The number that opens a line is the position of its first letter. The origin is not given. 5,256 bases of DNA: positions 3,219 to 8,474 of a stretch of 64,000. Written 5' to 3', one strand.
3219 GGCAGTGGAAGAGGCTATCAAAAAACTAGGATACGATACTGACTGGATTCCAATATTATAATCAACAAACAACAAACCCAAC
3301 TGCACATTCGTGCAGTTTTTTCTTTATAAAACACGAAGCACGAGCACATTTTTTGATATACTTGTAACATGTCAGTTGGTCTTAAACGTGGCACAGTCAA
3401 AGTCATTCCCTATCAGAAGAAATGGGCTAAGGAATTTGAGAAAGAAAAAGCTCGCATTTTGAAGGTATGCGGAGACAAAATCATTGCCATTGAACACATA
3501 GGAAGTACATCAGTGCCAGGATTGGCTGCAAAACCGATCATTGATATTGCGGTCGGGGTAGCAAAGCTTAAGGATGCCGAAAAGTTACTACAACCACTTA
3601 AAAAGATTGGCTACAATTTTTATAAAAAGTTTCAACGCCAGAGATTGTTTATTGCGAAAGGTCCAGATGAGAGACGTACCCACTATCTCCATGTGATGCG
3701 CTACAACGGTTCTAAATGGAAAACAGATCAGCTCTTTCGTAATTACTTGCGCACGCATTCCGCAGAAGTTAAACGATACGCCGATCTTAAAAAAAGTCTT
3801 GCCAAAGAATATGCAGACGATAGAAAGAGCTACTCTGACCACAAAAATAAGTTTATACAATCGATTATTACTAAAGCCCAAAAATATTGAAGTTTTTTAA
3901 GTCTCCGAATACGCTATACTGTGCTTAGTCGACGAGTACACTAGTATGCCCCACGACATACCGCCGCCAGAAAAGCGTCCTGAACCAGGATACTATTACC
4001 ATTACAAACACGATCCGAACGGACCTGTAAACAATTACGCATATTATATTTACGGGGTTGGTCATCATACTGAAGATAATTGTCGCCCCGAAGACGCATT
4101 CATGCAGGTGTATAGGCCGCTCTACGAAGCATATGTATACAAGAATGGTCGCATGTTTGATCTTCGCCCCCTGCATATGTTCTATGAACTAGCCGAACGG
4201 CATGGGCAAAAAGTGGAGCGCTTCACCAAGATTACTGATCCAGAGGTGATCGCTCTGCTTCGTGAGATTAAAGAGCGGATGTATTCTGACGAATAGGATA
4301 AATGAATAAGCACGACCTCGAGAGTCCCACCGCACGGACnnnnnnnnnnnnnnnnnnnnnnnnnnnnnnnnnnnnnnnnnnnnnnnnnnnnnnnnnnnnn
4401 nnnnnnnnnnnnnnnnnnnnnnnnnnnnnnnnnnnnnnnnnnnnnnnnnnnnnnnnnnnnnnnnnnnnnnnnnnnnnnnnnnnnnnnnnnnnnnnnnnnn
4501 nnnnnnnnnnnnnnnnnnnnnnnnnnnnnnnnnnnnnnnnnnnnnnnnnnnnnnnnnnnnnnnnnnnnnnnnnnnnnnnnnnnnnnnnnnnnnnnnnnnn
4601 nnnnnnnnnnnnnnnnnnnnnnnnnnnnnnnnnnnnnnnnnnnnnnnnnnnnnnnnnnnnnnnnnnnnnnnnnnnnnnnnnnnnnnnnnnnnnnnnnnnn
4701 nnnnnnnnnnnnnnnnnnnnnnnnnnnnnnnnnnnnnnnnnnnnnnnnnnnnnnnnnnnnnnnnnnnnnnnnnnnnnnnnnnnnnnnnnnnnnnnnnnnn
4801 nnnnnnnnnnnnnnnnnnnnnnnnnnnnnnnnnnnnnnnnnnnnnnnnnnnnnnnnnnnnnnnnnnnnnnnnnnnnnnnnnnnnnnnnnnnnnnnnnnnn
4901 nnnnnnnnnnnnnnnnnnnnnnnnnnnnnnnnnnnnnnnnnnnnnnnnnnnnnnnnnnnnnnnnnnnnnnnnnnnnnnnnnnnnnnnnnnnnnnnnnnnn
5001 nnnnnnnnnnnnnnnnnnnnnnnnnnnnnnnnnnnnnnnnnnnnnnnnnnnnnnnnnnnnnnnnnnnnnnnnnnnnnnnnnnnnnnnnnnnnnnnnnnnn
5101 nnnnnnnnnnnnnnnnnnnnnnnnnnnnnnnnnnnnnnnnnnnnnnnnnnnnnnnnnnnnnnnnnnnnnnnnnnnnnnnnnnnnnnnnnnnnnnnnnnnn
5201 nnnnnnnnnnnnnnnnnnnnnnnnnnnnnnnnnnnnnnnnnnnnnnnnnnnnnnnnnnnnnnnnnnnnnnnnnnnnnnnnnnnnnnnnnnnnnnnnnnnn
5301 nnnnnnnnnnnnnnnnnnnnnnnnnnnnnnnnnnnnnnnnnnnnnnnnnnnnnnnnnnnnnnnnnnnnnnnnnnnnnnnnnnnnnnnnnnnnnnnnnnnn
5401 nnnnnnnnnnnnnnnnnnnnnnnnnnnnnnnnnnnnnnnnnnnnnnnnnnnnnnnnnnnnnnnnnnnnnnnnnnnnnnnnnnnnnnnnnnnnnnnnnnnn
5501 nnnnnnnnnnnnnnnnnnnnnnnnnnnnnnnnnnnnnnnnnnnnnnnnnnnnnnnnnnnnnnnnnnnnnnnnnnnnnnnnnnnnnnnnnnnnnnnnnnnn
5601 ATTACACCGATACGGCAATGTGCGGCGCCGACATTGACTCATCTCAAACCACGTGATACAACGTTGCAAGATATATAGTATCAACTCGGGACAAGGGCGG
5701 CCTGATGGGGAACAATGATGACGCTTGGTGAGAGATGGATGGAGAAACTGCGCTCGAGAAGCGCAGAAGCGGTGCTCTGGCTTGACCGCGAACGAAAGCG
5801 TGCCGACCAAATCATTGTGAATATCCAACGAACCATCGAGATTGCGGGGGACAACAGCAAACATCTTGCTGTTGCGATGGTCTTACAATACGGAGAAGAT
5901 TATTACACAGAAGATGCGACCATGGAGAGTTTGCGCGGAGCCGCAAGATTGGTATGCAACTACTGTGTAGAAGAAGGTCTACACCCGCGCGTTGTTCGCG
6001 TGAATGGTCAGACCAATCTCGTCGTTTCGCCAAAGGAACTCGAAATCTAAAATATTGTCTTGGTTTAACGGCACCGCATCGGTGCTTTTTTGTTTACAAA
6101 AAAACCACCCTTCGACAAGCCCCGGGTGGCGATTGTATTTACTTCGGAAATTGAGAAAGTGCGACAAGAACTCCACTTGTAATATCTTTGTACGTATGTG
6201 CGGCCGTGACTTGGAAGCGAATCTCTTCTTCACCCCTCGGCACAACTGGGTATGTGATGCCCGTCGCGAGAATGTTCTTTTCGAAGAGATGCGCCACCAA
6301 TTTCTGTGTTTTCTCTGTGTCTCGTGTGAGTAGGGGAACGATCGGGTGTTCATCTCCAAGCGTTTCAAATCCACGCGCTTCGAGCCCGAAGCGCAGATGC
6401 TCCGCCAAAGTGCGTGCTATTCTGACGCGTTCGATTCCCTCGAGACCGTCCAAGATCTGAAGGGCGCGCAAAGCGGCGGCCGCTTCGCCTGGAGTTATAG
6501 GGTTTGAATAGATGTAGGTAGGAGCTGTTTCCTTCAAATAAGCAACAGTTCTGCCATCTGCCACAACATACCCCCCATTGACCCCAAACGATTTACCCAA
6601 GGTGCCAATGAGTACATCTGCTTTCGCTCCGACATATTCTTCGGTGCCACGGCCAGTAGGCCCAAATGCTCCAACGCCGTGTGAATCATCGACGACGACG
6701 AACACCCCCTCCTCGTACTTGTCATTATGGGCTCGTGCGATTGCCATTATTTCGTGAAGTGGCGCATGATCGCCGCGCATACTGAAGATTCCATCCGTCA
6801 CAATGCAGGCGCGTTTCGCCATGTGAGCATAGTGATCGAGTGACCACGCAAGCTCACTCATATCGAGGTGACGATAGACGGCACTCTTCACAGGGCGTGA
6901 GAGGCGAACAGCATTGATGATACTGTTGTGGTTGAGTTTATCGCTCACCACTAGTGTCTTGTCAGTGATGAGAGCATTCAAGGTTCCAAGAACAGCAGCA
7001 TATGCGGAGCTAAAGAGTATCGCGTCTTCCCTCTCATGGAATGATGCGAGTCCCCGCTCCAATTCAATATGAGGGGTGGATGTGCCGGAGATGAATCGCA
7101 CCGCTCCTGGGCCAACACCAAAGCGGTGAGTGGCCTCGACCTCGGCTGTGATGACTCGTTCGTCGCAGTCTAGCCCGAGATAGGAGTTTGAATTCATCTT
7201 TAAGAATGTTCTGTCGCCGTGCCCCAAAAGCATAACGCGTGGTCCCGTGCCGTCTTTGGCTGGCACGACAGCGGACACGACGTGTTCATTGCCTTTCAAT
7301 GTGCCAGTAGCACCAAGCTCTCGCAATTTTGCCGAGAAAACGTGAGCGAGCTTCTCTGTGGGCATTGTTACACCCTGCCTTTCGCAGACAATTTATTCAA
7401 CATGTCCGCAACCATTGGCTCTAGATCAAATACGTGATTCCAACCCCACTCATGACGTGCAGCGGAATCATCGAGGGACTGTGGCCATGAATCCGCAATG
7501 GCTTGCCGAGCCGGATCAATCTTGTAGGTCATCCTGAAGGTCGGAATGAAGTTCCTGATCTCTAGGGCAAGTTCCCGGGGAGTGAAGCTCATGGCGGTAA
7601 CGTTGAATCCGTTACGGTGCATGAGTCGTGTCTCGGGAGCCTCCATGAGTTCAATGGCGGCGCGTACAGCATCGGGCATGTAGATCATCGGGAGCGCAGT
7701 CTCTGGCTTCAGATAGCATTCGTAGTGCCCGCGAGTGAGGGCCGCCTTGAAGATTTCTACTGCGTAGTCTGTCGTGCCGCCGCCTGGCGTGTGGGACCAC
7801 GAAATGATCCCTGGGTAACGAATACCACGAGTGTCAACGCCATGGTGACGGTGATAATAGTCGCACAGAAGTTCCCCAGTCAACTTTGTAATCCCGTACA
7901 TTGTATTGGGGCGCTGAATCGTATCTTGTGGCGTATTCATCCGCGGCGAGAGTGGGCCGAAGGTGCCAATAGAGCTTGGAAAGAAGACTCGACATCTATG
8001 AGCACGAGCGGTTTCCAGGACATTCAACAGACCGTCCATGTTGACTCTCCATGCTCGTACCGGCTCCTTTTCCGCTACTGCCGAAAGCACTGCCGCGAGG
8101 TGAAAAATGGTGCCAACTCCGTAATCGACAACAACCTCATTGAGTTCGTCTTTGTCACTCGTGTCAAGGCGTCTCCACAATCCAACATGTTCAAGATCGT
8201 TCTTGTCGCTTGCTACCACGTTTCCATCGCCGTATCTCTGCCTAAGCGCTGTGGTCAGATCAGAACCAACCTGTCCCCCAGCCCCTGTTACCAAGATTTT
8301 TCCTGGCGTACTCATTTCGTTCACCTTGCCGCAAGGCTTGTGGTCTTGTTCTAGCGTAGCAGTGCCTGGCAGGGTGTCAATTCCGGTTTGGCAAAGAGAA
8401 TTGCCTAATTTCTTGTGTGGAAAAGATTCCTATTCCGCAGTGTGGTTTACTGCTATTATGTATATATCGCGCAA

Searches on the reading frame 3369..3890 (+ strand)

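Call 63: search_protein_families(library=pfam, proteins=[window:3369-3890:+], max_evalue=0.001)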
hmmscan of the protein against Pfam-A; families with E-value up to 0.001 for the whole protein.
window:3369-3890:+ (173 aa): 1 family
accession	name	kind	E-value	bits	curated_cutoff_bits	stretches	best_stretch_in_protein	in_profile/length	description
PF04229.20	GrpB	-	8.7e-52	175.9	25.5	1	10-168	2-158/159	GrpB protein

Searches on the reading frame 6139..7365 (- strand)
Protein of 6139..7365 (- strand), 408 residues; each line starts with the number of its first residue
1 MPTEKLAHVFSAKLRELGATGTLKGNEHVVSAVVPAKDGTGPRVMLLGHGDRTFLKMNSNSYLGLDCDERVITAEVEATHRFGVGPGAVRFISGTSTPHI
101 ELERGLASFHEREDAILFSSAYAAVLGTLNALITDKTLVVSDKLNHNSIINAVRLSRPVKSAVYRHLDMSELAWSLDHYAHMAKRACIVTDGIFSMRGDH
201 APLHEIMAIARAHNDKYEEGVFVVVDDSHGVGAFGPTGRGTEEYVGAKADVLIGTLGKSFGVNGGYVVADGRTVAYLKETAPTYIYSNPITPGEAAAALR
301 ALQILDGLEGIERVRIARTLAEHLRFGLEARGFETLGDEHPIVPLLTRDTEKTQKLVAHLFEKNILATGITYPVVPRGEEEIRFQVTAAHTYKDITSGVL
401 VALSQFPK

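Call 63: search_protein_families(library=pfam, proteins=[window:6139-7365:-], max_evalue=0.001)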
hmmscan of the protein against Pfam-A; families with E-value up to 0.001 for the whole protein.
window:6139-7365:- (408 aa): 1 family
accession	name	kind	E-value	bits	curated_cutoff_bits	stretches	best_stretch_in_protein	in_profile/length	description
PF00155.27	Aminotran_1_2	-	1.1e-42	147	19.7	1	54-396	3-355/361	Aminotransferase class I and II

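Call 98: search_protein_families(library=ncbifam, proteins=[window:6139-7365:-], max_evalue=1e-10)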
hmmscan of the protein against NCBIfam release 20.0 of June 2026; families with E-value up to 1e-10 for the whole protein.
window:6139-7365:- (408 aa): 11 families
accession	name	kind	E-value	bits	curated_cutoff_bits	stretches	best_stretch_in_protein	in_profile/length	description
NF005394.0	PRK06939.1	equivalog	8.7e-96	321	460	1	49-399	39-384/397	glycine C-acetyltransferase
TIGR00858.1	bioF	equivalog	6.1e-91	304.9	426.45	1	50-396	19-358/365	8-amino-7-oxononanoate synthase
TIGR01825.1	gly_Cac_T_rel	subfamily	3.1e-84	282.9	535.4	1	51-397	32-370/385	BioF/Kbl family PLP-dependent acyltransferase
TIGR01822.1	2am3keto_CoA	equivalog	2.7e-83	280.1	493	1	50-399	37-380/393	glycine C-acetyltransferase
NF047600.1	SerpalmtaseCFB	equivalog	2.7e-72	243.6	640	1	51-399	42-382/395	serine palmitoyltransferase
TIGR01821.1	5aminolev_synth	equivalog_domain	1.4e-66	225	338.55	1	58-396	51-384/402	5-aminolevulinate synthase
NF047599.1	SerpalmtaseBetaP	equivalog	1.1e-63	215.3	500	1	51-397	42-381/394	serine palmitoyltransferase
NF047603.1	SerpalmtaseAlphaP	equivalog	9.7e-45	152.9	670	1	49-397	43-384/399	serine palmitoyltransferase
NF005526.0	PRK07179.1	equivalog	3.6e-37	127.9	428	1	51-397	53-387/407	alpha-hydroxyketone-type quorum-sensing autoinducer synthase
NF005697.0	PRK07505.1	subfamily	1.1e-33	116.4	342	1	50-396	46-389/405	hypothetical protein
NF004608.1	PRK05937.1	equivalog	1.5e-20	73.3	399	1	83-324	40-275/366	8-amino-7-oxononanoate synthase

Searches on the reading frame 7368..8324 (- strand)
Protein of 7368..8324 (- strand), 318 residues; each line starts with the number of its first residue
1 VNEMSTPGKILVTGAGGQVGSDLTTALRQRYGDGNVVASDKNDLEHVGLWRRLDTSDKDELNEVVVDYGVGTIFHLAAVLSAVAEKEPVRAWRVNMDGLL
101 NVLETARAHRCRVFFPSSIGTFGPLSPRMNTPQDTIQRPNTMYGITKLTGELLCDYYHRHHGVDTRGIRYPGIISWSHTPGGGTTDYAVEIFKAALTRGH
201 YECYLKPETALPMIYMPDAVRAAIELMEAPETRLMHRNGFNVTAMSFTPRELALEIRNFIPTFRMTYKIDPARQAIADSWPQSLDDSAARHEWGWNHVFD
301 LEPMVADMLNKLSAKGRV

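Call 63: search_protein_families(library=pfam, proteins=[window:7368-8324:-], max_evalue=0.001)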
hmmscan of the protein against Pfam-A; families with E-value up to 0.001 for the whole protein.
window:7368-8324:- (318 aa): 6 families
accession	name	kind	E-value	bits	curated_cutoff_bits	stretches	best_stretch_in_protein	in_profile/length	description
PF01370.27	Epimerase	-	1e-28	100.8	20.9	1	10-232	1-230/240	NAD dependent epimerase/dehydratase family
PF16363.11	GDP_Man_Dehyd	-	3.4e-18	66.6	27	1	11-165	1-175/332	GDP-mannose 4,6 dehydratase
PF04321.23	RmlD_sub_bind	-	2.1e-14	53.7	27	1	9-155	2-137/287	RmlD substrate binding domain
PF02719.21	Polysacc_synt_2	-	3.9e-08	33.3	20.2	1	10-161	1-156/293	Polysaccharide biosynthesis protein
PF07993.18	NAD_binding_4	-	5.1e-07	29.5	20.1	1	70-208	89-242/258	Male sterility protein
PF01073.25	3Beta_HSD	-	7.9e-05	22.3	22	1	11-130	1-130/280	3-beta hydroxysteroid dehydrogenase/isomerase family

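Call 98: search_protein_families(library=ncbifam, proteins=[window:7368-8324:-], max_evalue=1e-10)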
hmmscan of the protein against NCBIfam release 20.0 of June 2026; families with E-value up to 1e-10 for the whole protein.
window:7368-8324:- (318 aa): 4 families
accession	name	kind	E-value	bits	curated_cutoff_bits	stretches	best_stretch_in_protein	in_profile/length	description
NF043036.1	ErythonDh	equivalog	1.5e-31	109.8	325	1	9-304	2-312/321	D-erythronate dehydrogenase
TIGR01214.1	rmlD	equivalog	9.9e-13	47.8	224.05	1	9-157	1-138/285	dTDP-4-dehydrorhamnose reductase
TIGR02197.1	heptose_epim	equivalog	1.9e-12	47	274.6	1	10-202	1-199/316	ADP-glyceromanno-heptose 6-epimerase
TIGR01179.1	galE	equivalog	3.9e-11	42.4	262.3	0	9-170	1-173/332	UDP-glucose 4-epimerase GalE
